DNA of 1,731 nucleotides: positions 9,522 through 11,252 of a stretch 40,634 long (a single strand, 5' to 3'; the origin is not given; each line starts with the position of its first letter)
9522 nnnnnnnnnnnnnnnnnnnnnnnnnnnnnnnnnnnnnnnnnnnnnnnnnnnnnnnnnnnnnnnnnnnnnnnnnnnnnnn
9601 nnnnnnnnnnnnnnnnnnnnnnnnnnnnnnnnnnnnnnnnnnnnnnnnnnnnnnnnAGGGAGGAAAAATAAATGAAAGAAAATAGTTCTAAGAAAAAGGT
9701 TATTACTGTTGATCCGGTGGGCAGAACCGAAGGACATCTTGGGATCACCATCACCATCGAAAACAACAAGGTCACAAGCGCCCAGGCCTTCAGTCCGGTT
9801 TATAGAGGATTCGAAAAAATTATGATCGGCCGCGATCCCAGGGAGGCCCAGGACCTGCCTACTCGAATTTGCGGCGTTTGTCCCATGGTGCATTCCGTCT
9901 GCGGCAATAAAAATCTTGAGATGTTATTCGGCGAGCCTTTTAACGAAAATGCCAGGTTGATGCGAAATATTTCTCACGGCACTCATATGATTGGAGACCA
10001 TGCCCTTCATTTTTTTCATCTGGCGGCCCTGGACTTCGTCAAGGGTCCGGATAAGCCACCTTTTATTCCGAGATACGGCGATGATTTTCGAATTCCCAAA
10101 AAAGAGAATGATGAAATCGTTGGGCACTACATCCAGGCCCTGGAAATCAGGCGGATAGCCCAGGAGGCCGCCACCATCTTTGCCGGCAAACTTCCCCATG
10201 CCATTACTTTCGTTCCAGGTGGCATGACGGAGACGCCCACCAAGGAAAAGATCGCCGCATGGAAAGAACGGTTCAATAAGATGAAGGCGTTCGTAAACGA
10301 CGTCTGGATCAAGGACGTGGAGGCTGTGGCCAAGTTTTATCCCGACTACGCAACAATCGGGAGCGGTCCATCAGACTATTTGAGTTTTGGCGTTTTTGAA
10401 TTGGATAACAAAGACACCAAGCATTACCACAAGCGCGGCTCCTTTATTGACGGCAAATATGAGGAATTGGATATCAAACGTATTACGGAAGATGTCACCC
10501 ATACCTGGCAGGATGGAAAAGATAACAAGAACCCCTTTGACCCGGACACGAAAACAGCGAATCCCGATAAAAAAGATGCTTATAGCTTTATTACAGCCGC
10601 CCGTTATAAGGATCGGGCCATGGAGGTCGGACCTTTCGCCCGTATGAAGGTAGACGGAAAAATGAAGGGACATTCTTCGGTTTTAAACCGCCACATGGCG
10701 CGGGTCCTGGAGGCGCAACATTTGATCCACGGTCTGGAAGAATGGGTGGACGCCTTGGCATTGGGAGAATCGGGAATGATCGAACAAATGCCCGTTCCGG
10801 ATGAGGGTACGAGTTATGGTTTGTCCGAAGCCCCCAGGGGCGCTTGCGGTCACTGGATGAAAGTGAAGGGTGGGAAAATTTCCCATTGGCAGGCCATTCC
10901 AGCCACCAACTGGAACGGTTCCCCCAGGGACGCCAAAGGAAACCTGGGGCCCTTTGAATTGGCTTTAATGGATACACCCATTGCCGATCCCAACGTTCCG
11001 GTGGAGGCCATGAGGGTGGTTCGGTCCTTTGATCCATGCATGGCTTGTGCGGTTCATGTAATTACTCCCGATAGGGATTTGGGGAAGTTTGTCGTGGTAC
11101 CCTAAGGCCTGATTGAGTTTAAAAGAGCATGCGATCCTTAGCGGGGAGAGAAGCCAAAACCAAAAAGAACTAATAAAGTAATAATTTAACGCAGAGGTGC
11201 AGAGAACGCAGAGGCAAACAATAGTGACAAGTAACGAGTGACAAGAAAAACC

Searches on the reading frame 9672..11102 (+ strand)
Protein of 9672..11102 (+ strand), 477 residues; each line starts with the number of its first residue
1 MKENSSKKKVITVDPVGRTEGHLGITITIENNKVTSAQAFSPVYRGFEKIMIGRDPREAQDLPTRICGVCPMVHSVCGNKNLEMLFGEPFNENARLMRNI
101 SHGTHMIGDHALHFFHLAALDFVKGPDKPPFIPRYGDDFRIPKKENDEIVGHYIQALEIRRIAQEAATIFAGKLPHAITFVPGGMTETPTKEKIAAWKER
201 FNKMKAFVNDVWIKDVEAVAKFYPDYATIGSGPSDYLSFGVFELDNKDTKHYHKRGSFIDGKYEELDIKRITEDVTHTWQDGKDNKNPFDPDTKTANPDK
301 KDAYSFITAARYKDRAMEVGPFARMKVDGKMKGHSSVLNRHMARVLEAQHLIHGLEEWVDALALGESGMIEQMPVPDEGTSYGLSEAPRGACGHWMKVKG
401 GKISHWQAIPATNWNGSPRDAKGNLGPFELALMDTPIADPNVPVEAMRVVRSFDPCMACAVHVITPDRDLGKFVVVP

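Call 13: search_protein_families(library=pfam, proteins=[window:9672-11102:+], max_evalue=0.001)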
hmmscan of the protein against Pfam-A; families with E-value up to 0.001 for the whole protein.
window:9672-11102:+ (477 aa): 1 family
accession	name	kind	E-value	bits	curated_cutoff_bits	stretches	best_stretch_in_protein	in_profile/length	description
PF00374.24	NiFeSe_Hases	-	2.5e-111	373.6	25.8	3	129-329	127-346/508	Nickel-dependent hydrogenase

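Call 82: search_solved_structures(query=window:9672-11102:+, max_evalue=1e-10)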
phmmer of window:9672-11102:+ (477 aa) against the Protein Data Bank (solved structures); distinct sequences matched with E-value up to 1e-10: 68 (the best 60 are shown).
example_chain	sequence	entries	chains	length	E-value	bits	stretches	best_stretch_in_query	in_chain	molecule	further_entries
5jsu_B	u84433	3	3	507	6.3e-108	364.9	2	6-329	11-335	Periplasmic [NiFeSe] hydrogenase, large subunit, selenocysteine-containing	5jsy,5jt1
5jsh_B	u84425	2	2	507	2e-106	359.9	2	6-329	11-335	Periplasmic [NiFeSe] hydrogenase, large subunit, selenocysteine-containing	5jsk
6ru9_B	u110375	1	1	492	3e-105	356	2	6-329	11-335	Periplasmic [NiFeSe] hydrogenase, large subunit, selenocysteine-containing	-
6z8o_B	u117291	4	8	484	4.4e-105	355.5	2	8-329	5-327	Periplasmic [NiFeSe] hydrogenase, large subunit, selenocysteine-containing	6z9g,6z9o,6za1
6ruc_B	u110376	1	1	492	7.8e-105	354.7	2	6-329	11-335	Periplasmic [NiFeSe] hydrogenase, large subunit, selenocysteine-containing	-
6rtp_B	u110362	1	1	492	7.9e-105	354.6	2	6-329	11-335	Periplasmic [NiFeSe] hydrogenase, large subunit, selenocysteine-containing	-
6z8m_B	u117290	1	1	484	1.1e-104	354.1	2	8-329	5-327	Periplasmic [NiFeSe] hydrogenase, large subunit, selenocysteine-containing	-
2wpn_B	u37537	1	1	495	1.5e-104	353.7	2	8-329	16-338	PERIPLASMIC [NIFESE] HYDROGENASE, LARGE SUBUNIT, SELENOCYSTEINE-CONTAINING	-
3ze6_B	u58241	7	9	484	1.6e-104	353.6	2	8-329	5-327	PERIPLASMIC [NIFESE] HYDROGENASE, LARGE SUBUNIT, SELENOCYS SELENOCYSTEINE-CONTAINING | PERIPLASMIC [NIFESE] HYDROGENASE, LARGE SUBUNIT, SELENOCYSTEINE-CONTAININ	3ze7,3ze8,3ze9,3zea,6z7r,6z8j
4kl8_L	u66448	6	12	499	6.5e-101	341.7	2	8-328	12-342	Nickel-dependent hydrogenase large subunit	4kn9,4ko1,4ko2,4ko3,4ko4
1cc1_L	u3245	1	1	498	3.7e-100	339.2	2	8-328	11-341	HYDROGENASE (LARGE SUBUNIT)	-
1frf_L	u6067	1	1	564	4.2e-88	299.5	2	140-473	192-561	[NI-FE] HYDROGENASE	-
1yrq_H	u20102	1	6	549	3.2e-86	293.3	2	140-462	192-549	Periplasmic [NiFe] hydrogenase large subunit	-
1yqw_Q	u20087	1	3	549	3.3e-86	293.2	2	140-462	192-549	Periplasmic [NiFe] hydrogenase large subunit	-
4ud2_Q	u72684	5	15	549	1.1e-85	291.5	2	148-462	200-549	NICKEL-DEPENDENT HYDROGENASE LARGE SUBUNIT | PERIPLASMIC [NIFE] HYDROGENASE LARGE SUBUNIT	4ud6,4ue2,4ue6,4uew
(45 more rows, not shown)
